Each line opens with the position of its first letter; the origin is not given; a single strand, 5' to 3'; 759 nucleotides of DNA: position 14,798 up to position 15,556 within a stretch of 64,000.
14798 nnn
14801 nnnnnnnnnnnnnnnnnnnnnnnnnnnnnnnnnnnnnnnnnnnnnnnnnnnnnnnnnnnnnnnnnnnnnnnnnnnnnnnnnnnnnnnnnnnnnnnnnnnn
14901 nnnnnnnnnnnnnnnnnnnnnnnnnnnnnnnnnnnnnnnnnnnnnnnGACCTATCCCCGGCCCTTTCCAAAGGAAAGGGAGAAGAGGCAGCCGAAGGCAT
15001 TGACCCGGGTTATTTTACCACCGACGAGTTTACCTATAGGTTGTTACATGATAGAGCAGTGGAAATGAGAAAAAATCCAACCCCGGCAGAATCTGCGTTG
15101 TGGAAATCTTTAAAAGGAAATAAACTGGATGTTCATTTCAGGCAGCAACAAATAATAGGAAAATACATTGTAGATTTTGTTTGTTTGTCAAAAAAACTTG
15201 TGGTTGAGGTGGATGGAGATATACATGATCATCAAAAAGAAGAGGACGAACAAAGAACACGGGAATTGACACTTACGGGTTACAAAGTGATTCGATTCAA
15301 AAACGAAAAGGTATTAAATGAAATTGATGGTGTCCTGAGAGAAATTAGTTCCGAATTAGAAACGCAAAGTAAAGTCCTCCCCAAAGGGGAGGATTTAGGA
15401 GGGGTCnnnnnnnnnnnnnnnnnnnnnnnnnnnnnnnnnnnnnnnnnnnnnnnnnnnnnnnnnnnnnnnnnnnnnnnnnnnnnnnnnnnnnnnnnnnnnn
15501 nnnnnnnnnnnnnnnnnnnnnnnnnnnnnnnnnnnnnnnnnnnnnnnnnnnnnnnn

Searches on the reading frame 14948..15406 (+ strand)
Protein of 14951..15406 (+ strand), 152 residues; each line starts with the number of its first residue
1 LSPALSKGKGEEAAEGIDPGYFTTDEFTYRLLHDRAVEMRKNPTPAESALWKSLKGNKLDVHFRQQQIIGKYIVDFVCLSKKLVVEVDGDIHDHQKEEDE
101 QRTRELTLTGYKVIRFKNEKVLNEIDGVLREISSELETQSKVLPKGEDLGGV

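Call 24: find_homologous_proteins(query=window:14951-15406:+, max_evalue=0.00001)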
Query seq(152 aa) (152 aa): 20 proteins with E <= 0.00001 among 101 candidates.
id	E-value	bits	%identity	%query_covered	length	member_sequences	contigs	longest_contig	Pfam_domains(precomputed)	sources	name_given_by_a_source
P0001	5.6e-29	119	49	94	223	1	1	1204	PF04480.19,PF18741.8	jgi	jgi:very-short-patch-repair endonuclease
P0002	2.0e-26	111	53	72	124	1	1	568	PF04480.19,PF18741.8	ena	-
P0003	1.9e-25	108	42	91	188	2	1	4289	PF04480.19,PF18741.8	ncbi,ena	-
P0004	6.0e-23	100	49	76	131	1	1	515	PF04480.19,PF18741.8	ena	-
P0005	3.9e-22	97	54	64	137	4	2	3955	PF04480.19,PF18741.8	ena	-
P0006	1.9e-21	95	52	70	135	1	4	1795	PF04480.19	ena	-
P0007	4.1e-21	94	53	62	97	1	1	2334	PF04480.19,PF18741.8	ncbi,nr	ncbi:MAG TPA: endonuclease domain-containing protein, partial [Flavobacterium sp.]|nr:endonuclease d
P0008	4.5e-20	90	45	71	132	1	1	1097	PF04480.19,PF18741.8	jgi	-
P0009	5.0e-19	87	46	74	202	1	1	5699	PF04480.19,PF18741.8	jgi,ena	-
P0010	7.1e-19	86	48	66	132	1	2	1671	PF04480.19,PF18741.8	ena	-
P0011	9.8e-19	86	42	74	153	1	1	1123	PF04480.19,PF18741.8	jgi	jgi:very-short-patch-repair endonuclease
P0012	2.8e-16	78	54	55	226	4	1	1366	PF04480.19,PF18741.8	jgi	-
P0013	5.9e-15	74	48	59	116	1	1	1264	PF04480.19,PF18741.8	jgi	jgi:very-short-patch-repair endonuclease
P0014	1.1e-14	73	47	66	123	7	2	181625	PF04480.19,PF18741.8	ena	-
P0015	1.7e-13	69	44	70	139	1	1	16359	PF04480.19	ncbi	-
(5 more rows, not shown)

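Call 93: search_protein_representatives(protein=window:14948-15403:+)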
Query: 152 residues. Proteins with E-value up to 0.001 (for the whole library): 22734; up to 1e-10: 8327; up to 1e-30: 21. The best 150 are listed.
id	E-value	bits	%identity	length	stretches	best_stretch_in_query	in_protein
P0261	3.5e-59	215.4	41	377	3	29-143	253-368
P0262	1.1e-43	165.2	58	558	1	16-152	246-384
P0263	1.9e-39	151.4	53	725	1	9-139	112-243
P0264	1.4e-38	148.5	42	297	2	21-139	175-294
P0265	4.7e-37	143.6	56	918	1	15-152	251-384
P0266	3.3e-36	140.9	57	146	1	19-133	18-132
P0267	4.4e-36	140.5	53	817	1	16-152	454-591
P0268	6.1e-35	136.8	49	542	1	4-136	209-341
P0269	1.6e-34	135.4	56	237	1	17-152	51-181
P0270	3.5e-34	134.3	61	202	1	40-152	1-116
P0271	5.5e-34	133.7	54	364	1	2-152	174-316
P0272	1.1e-33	132.7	49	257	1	15-152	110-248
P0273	1.6e-33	132.2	50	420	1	3-149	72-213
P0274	2.1e-33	131.8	40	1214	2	37-135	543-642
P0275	6.9e-33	130.1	52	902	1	20-148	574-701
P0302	4.6e-28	114.5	54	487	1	21-134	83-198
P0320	8.7e-27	110.3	48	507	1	15-151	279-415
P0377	6.2e-25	104.3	47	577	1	13-152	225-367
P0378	8.3e-25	103.9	45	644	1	4-141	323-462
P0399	3.6e-24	101.8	44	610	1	9-141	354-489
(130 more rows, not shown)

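Call 95: search_protein_families(library=pfam, proteins=[P0263, P0267, P0268, P0271, P0273, P0302, P0320, P0377, P0378, P0399], max_evalue=0.00001)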
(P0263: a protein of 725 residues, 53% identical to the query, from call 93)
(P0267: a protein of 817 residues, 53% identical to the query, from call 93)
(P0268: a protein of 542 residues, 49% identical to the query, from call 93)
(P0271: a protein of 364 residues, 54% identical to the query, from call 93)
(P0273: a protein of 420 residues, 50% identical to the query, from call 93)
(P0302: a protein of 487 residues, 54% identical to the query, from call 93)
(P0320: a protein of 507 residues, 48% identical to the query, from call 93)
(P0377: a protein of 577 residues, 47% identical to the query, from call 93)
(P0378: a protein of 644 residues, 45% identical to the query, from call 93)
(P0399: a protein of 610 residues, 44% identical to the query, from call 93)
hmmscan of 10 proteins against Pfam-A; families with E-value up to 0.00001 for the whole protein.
P0263 (725 aa): 4 families
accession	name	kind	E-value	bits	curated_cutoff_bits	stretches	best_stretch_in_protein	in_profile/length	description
PF04480.18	DUF559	-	3.1e-32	111.1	20.6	1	138-241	4-108/109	Protein of unknown function (DUF559)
PF17768.7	RecJ_OB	-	9.1e-28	96.9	27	1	615-722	1-107/107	RecJ OB domain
PF01368.27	DHH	-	5.1e-24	85.4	28.1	1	81-389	1-125/125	DHH family, N-terminal domain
PF02272.25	DHHA1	-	2.5e-15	57.2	25.9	1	510-601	5-101/102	DHHA1 domain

P0267 (817 aa): 3 families
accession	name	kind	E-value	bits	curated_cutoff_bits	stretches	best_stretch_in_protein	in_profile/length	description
PF04480.18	DUF559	-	3e-28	98.3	20.6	1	472-575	4-108/109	Protein of unknown function (DUF559)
PF00027.35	cNMP_binding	-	2.9e-21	75.7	27.5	1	242-322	4-89/89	Cyclic nucleotide-binding domain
PF07228.17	SpoIIE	-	1.2e-12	48.6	25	0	592-649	3-58/192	Stage II sporulation protein E (SpoIIE)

P0268 (542 aa): 2 families
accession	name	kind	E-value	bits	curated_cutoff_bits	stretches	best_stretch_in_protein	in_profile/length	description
PF01702.25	TGT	-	1.4e-141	472.1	26.3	2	356-541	167-355/357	Queuine tRNA-ribosyltransferase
PF04480.18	DUF559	-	4.2e-32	110.7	20.6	1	238-340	3-106/109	Protein of unknown function (DUF559)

P0271 (364 aa): 3 families
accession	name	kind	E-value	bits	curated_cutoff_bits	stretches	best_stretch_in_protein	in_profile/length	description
PF04480.18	DUF559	-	1.3e-31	109.1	20.6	1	202-305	4-108/109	Protein of unknown function (DUF559)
PF00590.25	TP_methylase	-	2.6e-30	106.4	27.8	1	6-175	4-184/212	Tetrapyrrole (Corrin/Porphyrin) Methylases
PF18741.7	MTES_1575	-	2.1e-06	28.1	38.2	1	228-305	12-96/96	REase_MTES_1575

P0273 (420 aa): 3 families
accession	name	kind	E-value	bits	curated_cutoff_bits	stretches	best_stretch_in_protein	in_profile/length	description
PF01026.27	TatD_DNase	-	5.7e-62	209.8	27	2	217-419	75-253/253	TatD related DNase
PF04480.18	DUF559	-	6.1e-33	113.4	20.6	1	96-199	3-107/109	Protein of unknown function (DUF559)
PF18741.7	MTES_1575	-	1.3e-06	28.8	38.2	1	122-198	11-94/96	REase_MTES_1575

P0302 (487 aa): 6 families
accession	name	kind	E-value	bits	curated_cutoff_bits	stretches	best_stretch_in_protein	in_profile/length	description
PF00535.33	Glycos_transf_2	-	5.6e-39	134.2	23.3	2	5-74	1-68/168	Glycosyl transferase family 2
PF04480.18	DUF559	-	9.6e-32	109.5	20.6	1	96-198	4-105/109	Protein of unknown function (DUF559)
PF13641.12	Glyco_tranf_2_3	-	3.1e-12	47.4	27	0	216-349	59-195/230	Glycosyltransferase like family 2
PF10111.15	Glyco_tranf_2_2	-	4.1e-09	36.8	27.3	0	223-264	65-106/276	Glycosyltransferase like family 2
PF13632.12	Glyco_trans_2_3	-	3e-06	27.6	27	1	243-360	2-119/198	Glycosyl transferase family group 2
PF18741.7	MTES_1575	-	4.6e-06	27.1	38.2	1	122-197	12-92/96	REase_MTES_1575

P0320 (507 aa): 9 families
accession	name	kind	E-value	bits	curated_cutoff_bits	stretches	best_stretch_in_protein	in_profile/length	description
PF01370.27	Epimerase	-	2.5e-52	178.1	20.9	1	11-274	1-228/240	NAD dependent epimerase/dehydratase family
PF16363.11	GDP_Man_Dehyd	-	3.6e-51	175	27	1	12-273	1-239/332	GDP-mannose 4,6 dehydratase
PF04480.18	DUF559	-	6.7e-32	110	20.6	1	297-403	3-108/109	Protein of unknown function (DUF559)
PF01073.25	3Beta_HSD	-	2.5e-18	66.5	22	1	12-131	1-105/280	3-beta hydroxysteroid dehydrogenase/isomerase family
PF02719.21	Polysacc_synt_2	-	3.2e-15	56.5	20.2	1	11-132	1-118/293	Polysaccharide biosynthesis protein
PF04321.23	RmlD_sub_bind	-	1.1e-14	54.6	27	2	10-131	2-91/287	RmlD substrate binding domain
PF07993.18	NAD_binding_4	-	4.2e-09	36.4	20.1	1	13-223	1-209/258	Male sterility protein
PF00106.31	adh_short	-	9.5e-08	32.2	26.6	1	9-166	1-152/195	short chain dehydrogenase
PF18741.7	MTES_1575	-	1.4e-06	28.7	38.2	1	316-400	6-93/96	REase_MTES_1575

P0377 (577 aa): 2 families
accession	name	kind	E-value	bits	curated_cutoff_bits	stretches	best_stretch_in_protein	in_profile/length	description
PF01041.23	DegT_DnrJ_EryC1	-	7.6e-79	266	19.8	3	20-219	7-187/360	DegT/DnrJ/EryC1/StrS aminotransferase family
PF04480.18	DUF559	-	1.3e-26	93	20.6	1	246-351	4-108/109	Protein of unknown function (DUF559)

P0378 (644 aa): 4 families
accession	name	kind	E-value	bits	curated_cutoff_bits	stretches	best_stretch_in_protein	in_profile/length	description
PF02965.22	Met_synt_B12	-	9.7e-126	419.2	25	2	475-628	120-273/273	Vitamin B12 dependent methionine synthase, activation domain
PF04480.18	DUF559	-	4.9e-35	120.1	20.6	1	354-458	6-108/109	Protein of unknown function (DUF559)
PF02310.24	B12-binding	-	2.7e-16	59.9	32.1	1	14-103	1-90/121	B12 binding domain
PF18741.7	MTES_1575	-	7.7e-08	32.7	38.2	1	379-458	12-96/96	REase_MTES_1575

P0399 (610 aa): 7 families
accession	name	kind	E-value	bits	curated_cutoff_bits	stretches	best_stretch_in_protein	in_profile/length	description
PF12631.12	MnmE_helical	-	2.4e-57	194.9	40.1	1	131-607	1-211/211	MnmE helical domain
PF10396.14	TrmE_N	-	4.9e-43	146.5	29.8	1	11-128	1-117/117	GTP-binding protein TrmE N-terminus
PF04480.18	DUF559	-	1.8e-35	121.5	20.6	1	377-485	2-108/109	Protein of unknown function (DUF559)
PF01926.29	MMR_HSR1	-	1.2e-24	87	21.9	1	227-341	2-113/113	50S ribosome-binding GTPase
PF18741.7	MTES_1575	-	4.1e-07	30.4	38.2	1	406-485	12-96/96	REase_MTES_1575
PF02421.24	FeoB_N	-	5.1e-07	29.8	27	1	226-314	2-89/156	Ferrous iron transport protein B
PF03193.22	RsgA_GTPase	-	1.9e-06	28.3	30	0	218-285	101-171/174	RsgA GTPase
